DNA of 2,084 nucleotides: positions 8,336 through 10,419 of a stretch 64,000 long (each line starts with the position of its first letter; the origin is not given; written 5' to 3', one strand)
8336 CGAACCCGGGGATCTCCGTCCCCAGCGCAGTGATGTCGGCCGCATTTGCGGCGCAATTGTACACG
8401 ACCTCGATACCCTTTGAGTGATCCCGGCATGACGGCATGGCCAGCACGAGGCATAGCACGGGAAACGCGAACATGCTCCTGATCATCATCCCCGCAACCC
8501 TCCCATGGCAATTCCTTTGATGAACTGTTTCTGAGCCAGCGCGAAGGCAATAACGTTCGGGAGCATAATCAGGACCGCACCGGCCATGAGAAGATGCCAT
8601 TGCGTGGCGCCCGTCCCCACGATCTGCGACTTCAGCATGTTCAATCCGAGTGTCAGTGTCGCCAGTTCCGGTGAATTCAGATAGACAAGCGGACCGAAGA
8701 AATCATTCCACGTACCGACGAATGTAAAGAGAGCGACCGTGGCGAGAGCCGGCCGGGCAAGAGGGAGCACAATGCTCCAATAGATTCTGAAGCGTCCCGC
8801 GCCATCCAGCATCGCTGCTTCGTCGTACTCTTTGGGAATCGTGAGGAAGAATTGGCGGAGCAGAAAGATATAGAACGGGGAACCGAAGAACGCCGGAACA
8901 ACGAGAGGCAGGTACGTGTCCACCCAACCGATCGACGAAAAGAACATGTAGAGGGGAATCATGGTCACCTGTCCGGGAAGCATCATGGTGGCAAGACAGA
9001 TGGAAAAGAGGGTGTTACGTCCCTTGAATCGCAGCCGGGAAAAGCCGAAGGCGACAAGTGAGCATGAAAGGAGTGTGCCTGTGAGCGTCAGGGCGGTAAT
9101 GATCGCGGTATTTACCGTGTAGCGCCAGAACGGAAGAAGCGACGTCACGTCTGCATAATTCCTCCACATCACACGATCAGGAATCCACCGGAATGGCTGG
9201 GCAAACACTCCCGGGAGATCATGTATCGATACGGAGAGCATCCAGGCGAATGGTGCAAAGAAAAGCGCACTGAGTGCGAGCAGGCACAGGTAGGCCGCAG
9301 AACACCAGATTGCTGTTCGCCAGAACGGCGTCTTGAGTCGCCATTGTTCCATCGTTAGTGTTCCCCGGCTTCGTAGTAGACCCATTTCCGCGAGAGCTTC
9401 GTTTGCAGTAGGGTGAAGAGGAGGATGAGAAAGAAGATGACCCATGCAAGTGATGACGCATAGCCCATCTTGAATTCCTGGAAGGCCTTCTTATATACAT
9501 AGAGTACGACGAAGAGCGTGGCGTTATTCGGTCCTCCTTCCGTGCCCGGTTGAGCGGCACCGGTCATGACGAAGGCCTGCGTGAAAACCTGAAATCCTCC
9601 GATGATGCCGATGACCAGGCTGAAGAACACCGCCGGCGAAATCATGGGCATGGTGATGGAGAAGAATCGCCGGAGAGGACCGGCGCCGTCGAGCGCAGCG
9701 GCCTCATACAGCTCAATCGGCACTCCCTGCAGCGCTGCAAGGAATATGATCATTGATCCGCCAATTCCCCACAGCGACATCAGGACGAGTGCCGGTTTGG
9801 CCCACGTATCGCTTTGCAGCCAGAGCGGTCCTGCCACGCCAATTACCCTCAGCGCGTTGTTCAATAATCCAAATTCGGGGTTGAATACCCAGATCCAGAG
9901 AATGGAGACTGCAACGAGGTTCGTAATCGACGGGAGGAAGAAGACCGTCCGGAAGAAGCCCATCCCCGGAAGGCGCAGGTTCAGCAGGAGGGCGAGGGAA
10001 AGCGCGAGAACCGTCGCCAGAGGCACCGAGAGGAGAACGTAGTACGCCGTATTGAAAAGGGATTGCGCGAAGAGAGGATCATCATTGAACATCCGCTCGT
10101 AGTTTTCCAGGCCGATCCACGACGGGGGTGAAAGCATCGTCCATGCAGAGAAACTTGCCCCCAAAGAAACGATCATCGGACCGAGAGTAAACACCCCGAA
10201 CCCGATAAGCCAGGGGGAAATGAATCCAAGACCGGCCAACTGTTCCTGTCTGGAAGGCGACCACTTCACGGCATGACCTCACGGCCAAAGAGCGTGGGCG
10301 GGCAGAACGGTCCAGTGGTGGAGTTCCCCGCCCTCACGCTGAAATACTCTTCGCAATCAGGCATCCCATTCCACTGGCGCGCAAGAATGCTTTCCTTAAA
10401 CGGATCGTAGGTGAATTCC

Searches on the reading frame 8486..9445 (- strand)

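Call 51: search_protein_families(library=pfam, proteins=[window:8486-9445:-], max_evalue=0.001)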
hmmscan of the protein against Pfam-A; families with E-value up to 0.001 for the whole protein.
window:8486-9445:- (319 aa): 1 family
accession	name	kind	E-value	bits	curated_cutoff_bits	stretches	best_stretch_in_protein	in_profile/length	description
PF00528.27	BPD_transp_1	-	3e-20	73.2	26.4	1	132-305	9-175/184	Binding-protein-dependent transport system inner membrane component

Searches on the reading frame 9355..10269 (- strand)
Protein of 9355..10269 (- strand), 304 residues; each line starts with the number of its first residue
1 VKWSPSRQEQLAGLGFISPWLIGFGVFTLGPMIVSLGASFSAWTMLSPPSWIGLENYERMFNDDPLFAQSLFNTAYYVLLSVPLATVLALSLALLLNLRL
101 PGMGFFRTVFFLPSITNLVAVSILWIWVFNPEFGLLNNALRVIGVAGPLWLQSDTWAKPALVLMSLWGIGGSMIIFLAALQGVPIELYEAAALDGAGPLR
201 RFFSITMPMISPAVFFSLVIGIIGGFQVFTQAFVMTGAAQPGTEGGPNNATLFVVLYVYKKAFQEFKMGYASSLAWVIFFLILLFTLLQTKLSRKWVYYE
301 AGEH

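Call 51: search_protein_families(library=pfam, proteins=[window:9355-10269:-], max_evalue=0.001)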
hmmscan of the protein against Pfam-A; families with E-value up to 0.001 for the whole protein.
window:9355-10269:- (304 aa): 1 family
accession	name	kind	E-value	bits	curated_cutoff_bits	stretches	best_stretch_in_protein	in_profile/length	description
PF00528.27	BPD_transp_1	-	2.2e-09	37.7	26.4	1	87-295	3-181/184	Binding-protein-dependent transport system inner membrane component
